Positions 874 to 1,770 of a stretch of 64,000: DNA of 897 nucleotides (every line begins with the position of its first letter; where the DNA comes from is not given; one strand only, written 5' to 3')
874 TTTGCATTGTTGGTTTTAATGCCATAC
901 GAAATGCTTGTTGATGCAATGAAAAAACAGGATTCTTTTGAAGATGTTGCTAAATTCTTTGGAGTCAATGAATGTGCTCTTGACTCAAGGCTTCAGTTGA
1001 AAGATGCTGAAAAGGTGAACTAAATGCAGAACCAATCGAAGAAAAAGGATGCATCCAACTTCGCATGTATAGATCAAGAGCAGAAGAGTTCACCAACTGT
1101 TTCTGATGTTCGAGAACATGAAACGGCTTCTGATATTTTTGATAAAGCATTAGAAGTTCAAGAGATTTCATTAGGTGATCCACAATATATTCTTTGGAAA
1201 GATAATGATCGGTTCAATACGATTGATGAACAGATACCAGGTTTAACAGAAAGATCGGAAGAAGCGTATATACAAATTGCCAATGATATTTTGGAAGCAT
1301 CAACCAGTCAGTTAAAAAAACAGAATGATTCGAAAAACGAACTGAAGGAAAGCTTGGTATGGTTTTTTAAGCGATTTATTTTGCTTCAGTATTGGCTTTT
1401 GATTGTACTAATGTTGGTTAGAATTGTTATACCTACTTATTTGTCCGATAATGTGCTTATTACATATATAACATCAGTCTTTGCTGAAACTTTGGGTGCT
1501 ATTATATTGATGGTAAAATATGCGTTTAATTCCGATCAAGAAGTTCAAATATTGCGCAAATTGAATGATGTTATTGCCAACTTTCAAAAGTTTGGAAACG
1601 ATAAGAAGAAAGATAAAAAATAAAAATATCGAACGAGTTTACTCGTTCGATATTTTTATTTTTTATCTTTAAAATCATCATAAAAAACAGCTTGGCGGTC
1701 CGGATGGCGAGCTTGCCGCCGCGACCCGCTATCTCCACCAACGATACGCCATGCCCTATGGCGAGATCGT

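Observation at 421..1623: Low-GC two-gene module: ImmA/IrrE-family metallopeptidase translationally coupled to a C-terminally membrane-anchored protein, with no HTH partner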

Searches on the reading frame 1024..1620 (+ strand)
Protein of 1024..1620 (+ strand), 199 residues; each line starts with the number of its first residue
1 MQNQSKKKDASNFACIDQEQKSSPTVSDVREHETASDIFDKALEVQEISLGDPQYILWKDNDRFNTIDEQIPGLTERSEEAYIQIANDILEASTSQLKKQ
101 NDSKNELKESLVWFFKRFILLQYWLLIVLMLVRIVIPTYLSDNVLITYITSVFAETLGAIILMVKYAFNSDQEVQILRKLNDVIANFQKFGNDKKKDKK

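Call 4: search_protein_families(library=pfam, proteins=[window:1024-1620:+], max_evalue=1)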
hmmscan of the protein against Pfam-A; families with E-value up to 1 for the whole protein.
window:1024-1620:+ (199 aa): 1 family
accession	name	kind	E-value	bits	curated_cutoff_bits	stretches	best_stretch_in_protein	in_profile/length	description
PF09403.15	FadA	-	0.038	14.9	28.5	1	63-111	1-48/99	Adhesion protein FadA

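Call 5: search_protein_families(library=padloc, proteins=[window:1024-1620:+], max_evalue=1)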
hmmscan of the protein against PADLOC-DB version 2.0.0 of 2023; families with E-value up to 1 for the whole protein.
window:1024-1620:+ (199 aa): 0 families

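Call 6: search_protein_families(library=phrogs, proteins=[window:1024-1620:+], max_evalue=1)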
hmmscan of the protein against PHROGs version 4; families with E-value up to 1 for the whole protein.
window:1024-1620:+ (199 aa): 2 families
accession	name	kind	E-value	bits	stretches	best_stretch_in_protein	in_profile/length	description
phrog_721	-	unknown function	0.00012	22.8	1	96-173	6-82/97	-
phrog_35754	-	unknown function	0.29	11.9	1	94-192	57-155/160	-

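Call 8: find_homologous_proteins(query=window:1024-1620:+, max_evalue=0.01)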
Query window:1024-1620:+ (199 aa): 5 proteins with E <= 0.01 among 67 candidates.
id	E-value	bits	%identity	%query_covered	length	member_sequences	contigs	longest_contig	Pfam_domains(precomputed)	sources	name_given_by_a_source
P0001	2.4e-115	401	95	100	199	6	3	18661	-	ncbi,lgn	-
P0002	1.3e-39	154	50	83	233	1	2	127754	-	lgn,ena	-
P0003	2.3e-34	137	56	68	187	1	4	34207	-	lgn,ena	-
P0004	1.3e-28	118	46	86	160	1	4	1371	-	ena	-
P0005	2.7e-26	110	45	77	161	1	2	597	-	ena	-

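Call 9: find_encoding_contigs(protein=window:1024-1620:+, flank=10000, max_places=10)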
Protein window:1024-1620:+ (199 aa): 11 contigs read that carry it; 9 places shown.
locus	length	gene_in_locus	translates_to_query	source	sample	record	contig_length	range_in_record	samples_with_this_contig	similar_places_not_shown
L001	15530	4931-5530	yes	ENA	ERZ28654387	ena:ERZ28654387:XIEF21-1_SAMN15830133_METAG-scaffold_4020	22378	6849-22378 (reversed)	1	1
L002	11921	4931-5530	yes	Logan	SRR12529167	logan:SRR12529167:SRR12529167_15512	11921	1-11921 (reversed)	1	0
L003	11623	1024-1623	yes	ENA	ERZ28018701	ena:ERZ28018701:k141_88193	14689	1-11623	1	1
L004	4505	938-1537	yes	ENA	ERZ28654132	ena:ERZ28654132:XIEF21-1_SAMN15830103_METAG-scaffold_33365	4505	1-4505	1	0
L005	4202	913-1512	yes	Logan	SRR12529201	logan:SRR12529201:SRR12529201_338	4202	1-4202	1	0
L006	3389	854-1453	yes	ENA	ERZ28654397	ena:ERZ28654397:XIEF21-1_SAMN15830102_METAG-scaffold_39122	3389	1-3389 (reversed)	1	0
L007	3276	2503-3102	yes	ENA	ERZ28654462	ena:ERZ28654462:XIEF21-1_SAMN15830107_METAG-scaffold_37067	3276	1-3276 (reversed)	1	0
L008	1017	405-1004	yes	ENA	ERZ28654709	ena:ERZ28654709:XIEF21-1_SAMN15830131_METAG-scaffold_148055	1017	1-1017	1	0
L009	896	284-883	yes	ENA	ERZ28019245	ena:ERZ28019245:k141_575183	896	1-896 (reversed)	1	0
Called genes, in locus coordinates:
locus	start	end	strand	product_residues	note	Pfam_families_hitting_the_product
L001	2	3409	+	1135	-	?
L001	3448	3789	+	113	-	-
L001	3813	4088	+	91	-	-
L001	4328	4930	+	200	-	PF06114:Peptidase_M78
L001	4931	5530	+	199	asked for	-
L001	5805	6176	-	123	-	PF03118:RNA_pol_A_CTD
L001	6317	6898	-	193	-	PF01966:HD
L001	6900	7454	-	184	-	PF00149:Metallophos, PF12850:Metallophos_2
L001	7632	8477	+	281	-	PF02645:DegV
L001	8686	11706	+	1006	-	PF22907:Ams1-like_1st (weak), PF03065:Glyco_hydro_57 (faint), PF01074:Glyco_hydro_38N, PF09261:Alpha-mann_mid, PF07748:Glyco_hydro_38C, PF17677:Glyco_hydro38C2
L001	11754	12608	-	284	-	PF12541:DUF3737, PF13229:Beta_helix (faint)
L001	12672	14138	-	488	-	PF00239:Resolvase, PF07508:Recombinase, PF13408:Zn_ribbon_recom (weak)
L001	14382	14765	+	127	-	PF05067:Mn_catalase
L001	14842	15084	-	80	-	-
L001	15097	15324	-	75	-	-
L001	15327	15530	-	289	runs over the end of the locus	-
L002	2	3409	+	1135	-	?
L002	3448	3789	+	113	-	-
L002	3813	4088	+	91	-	-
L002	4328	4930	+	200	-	PF06114:Peptidase_M78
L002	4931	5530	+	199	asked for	-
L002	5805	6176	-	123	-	PF03118:RNA_pol_A_CTD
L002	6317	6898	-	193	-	PF01966:HD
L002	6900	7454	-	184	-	PF00149:Metallophos, PF12850:Metallophos_2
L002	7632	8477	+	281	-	PF02645:DegV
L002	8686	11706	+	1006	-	PF22907:Ams1-like_1st (weak), PF03065:Glyco_hydro_57 (faint), PF01074:Glyco_hydro_38N, PF09261:Alpha-mann_mid, PF07748:Glyco_hydro_38C, PF17677:Glyco_hydro38C2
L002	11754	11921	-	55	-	?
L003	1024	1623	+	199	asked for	-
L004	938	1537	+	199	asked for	-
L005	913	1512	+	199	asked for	-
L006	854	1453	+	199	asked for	-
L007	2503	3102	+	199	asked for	-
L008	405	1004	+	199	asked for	-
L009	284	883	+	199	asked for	-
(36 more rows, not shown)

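Call 11: find_encoding_contigs(protein=P0002, flank=10000, max_places=4)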
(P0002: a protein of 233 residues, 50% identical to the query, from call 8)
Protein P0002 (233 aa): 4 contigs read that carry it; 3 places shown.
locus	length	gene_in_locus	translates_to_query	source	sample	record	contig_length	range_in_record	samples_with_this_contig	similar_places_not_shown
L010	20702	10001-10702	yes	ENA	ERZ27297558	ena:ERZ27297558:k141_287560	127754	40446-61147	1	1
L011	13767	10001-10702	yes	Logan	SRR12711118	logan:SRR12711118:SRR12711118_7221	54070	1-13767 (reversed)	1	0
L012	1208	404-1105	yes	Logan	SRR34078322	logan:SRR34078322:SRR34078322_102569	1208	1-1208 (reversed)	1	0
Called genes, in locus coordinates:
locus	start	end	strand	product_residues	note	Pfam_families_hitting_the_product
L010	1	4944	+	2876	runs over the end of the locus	PF18819:MuF_C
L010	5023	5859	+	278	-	PF10651:BppU_N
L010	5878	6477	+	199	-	-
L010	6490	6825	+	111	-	-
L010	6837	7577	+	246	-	-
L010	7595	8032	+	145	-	-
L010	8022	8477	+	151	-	PF02839:CBM_5_12 (faint)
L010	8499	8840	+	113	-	-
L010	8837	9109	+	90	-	-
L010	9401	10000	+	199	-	PF06114:Peptidase_M78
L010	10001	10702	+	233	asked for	-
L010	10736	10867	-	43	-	PF05067:Mn_catalase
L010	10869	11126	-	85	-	PF12652:CotJB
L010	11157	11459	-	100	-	PF11007:CotJA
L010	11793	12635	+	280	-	PF01381:HTH_3, PF12844:HTH_19, PF13560:HTH_31 (weak)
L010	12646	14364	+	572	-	PF00664:ABC_membrane, PF02463:SMC_N (weak), PF00005:ABC_tran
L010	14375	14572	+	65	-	PF06107:DUF951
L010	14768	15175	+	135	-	-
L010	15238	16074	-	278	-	-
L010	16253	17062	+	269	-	-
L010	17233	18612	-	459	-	-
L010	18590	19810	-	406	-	PF01553:Acyltransferase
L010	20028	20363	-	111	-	PF03819:MazG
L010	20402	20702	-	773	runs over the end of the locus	PF04389:Peptidase_M28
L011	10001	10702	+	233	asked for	-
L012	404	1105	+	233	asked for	-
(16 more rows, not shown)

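Call 12: find_encoding_contigs(protein=P0003, flank=10000, max_places=4)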
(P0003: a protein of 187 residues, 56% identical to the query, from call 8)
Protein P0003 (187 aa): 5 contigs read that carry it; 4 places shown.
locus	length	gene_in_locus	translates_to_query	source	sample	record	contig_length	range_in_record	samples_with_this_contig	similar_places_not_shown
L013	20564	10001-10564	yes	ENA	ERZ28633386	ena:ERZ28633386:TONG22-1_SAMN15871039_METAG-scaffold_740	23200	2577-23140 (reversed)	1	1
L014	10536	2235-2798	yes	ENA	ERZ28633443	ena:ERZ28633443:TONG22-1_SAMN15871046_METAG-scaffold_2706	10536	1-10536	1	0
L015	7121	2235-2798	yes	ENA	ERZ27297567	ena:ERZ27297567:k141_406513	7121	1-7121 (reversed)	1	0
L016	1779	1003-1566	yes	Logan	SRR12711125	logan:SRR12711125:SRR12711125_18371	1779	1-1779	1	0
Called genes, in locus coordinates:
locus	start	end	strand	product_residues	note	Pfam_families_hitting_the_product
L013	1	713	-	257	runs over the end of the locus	?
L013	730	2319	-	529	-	PF00270:DEAD, PF04851:ResIII, PF13604:AAA_30 (weak), PF18766:SWI2_SNF2, PF00271:Helicase_C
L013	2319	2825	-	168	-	-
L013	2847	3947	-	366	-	PF13479:AAA_24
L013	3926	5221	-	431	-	PF02463:SMC_N (weak), PF13175:AAA_15, PF13476:AAA_23 (weak)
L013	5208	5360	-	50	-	-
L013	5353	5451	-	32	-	-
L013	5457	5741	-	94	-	-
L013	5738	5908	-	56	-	-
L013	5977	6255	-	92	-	-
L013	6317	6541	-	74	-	PF13560:HTH_31 (weak), PF12844:HTH_19, PF01381:HTH_3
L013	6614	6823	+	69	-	-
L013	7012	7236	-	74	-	PF05339:DUF739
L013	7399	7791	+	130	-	-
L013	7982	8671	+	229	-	PF12686:DUF3800 (weak)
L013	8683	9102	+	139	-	PF06114:Peptidase_M78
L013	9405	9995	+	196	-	PF06114:Peptidase_M78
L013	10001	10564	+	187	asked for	-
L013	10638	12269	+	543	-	PF00239:Resolvase, PF07508:Recombinase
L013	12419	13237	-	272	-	PF01471:PG_binding_1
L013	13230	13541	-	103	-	PF16079:Phage_holin_5_2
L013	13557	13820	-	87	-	-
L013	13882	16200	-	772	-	PF10651:BppU_N (weak), PF00246:Peptidase_M14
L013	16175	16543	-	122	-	-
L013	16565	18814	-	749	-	-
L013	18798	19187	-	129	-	PF20458:DUF6711 (weak)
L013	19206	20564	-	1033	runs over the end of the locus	-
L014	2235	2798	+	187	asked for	-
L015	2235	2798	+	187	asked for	-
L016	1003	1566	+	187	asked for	-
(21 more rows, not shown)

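Call 14: find_related_loci(query=A1, collection=viral_contigs, flank=10000)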
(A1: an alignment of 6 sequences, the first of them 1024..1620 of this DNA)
Query A1 (199 aa) in viral_contigs; peptide patterns used: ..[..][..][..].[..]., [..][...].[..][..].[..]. (x = any residue, [..] = any of these).
120 stretches matched a pattern; 1 encode a relative of the query (tblastn E <= 1e-3); 1 distinct loci.
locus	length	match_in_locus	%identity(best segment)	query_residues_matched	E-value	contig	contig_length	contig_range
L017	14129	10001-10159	55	145-197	2e-16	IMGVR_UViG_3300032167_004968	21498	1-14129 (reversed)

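Call 15: find_related_loci(query=A1, collection=genome_contigs, flank=10000)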
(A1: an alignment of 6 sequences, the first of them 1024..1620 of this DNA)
Query A1 (199 aa) in genome_contigs; peptide patterns used: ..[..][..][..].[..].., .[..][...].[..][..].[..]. (x = any residue, [..] = any of these).
86 stretches matched a pattern; 6 encode a relative of the query (tblastn E <= 1e-3); 6 distinct loci.
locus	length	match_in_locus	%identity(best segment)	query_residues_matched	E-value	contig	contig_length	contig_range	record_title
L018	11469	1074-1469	48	59-192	9e-35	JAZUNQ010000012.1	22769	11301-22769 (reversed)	MAG: Acutalibacteraceae bacterium isolate T1900044885_TS20190351.MAGScoT_cleanbin_000012 SGB_3221_k141_338095, whole gen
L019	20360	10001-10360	52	74-192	3e-34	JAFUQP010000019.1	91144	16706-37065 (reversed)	MAG: Clostridia bacterium isolate RGIG4736 Roe_deer_Rectum.Co__c999504, whole genome shotgun sequence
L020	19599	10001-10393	54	58-190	2e-34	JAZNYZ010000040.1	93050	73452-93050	MAG: Acutalibacteraceae bacterium isolate T1900044773_TS20190239.MAGScoT_cleanbin_000011 SGB_2458_k141_148407, whole gen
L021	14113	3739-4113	54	74-198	5e-31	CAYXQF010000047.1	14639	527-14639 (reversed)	MAG TPA_asm: uncultured Lachnospiraceae bacterium isolate SRP315200_co1_618 genome assembly, contig: NODE_8387_length_14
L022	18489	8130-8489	42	74-193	9e-26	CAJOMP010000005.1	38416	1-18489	uncultured Clostridia bacterium isolate Reindeer_2_mag_170 genome assembly, contig: scaffold_506, whole genome shotgun s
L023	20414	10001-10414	42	52-190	2e-30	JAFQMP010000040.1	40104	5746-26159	MAG: Clostridia bacterium isolate RGIG1957 Goat_Cecum.Co__c1841008, whole genome shotgun sequence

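Call 23: search_protein_representatives(alignment_id=A1)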
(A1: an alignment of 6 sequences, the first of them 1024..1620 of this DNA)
Query: 6 sequences, 182 profile positions. Proteins with E-value up to 0.001 (for the whole library): 206; up to 1e-10: 159; up to 1e-30: 70. The best 150 are listed.
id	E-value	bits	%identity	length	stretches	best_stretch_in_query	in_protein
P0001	2.9e-87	307.5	-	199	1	2-182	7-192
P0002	4.3e-75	267.8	-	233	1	2-181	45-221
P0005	2.3e-62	226.3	-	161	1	28-182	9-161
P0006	3.6e-56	206.1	-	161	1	15-182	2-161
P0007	5.5e-56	205.5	-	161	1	26-181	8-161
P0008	1.3e-53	197.8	-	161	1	29-181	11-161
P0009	2.4e-52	193.7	-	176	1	41-181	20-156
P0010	5.1e-50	186.1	-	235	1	14-180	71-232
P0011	1.6e-49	184.4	-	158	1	41-182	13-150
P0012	2.8e-49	183.7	-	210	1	28-182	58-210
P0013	3.3e-49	183.4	-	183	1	30-181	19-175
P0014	9.2e-49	182.0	-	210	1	11-181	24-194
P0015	9.8e-49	181.9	-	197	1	32-181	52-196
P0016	2.8e-48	180.4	-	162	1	24-182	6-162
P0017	6.4e-48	179.3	-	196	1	34-181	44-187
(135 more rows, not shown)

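Call 25: search_protein_families(library=pfam, alignment_id=A3, max_evalue=0.01)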
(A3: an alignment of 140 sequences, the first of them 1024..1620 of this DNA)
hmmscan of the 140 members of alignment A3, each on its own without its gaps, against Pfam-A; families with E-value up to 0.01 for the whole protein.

A. member 1, window:1024-1620:+ (199 aa): 0 families

B. families by the number of members that match (of 140 scanned): 29 families (the first 25 are shown)
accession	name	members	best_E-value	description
PF20990.2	DUF2207_C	10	0.00033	Predicted membrane protein (DUF2207) C-terminal domain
PF16933.10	PelG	4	0.0012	Putative exopolysaccharide Exporter (EPS-E)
PF06699.16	PIG-F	3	0.003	GPI biosynthesis protein family Pig-F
PF00566.25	RabGAP-TBC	2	0.0004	Rab-GTPase-TBC domain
PF11712.13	Vma12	2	0.0036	Endoplasmic reticulum-based factor for assembly of V-ATPase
PF14136.11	DUF4303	1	8.4e-05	Domain of unknown function (DUF4303)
PF12420.13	DUF3671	1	0.00027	Fam-L, Fam-M like protein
PF10777.14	YlaC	1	0.0011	Inner membrane protein YlaC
PF19592.4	DUF6097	1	0.0011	Family of unknown function (DUF6097)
PF00122.25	E1-E2_ATPase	1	0.0015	E1-E2 ATPase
PF20185.3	DUF6548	1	0.0016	Family of unknown function (DUF6548)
PF23593.1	HEAT_ATR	1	0.0016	Serine/threonine-protein kinase ATR-like, HEAT repeats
PF23346.1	DUF7087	1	0.0019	Integral membrane domain of unknown function (DUF7087)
PF24709.1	DUF7670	1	0.0039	Domain of unknown function (DUF7670)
PF00335.26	Tetraspanin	1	0.0041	Tetraspanin family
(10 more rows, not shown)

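Call 26: find_related_loci(query=A3, collection=viral_contigs, flank=10000)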
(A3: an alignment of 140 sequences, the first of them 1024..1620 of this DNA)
Query A3 (199 aa) in viral_contigs; peptide patterns used: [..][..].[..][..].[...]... (x = any residue, [..] = any of these).
15 stretches matched a pattern; 2 encode a relative of the query (tblastn E <= 1e-3); 2 distinct loci.
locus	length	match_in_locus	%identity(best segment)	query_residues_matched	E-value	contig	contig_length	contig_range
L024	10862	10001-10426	32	61-198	7e-22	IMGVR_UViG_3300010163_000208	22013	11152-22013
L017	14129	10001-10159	55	145-197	3e-16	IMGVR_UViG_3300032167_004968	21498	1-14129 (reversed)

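Call 28: find_related_loci(query=A2, collection=metagenome_contigs, flank=6000)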
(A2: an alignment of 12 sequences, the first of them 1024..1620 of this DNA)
Query A2 (199 aa) in metagenome_contigs; peptide patterns used: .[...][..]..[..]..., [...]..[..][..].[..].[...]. (x = any residue, [..] = any of these).
188 stretches matched a pattern; 6 encode a relative of the query (tblastn E <= 1e-3); 6 distinct loci.
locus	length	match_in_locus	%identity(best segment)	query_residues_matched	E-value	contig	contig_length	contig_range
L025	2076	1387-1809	45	60-199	9e-32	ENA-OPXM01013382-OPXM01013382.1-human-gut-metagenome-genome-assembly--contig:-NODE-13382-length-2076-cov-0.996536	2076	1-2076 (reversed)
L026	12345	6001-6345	44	77-190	9e-24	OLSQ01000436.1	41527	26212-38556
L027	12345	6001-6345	44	77-190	9e-24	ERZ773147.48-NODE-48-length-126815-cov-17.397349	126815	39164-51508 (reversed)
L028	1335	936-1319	35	65-196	1e-21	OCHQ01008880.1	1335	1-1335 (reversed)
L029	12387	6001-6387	38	71-199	8e-21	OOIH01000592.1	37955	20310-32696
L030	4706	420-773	38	74-195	1e-19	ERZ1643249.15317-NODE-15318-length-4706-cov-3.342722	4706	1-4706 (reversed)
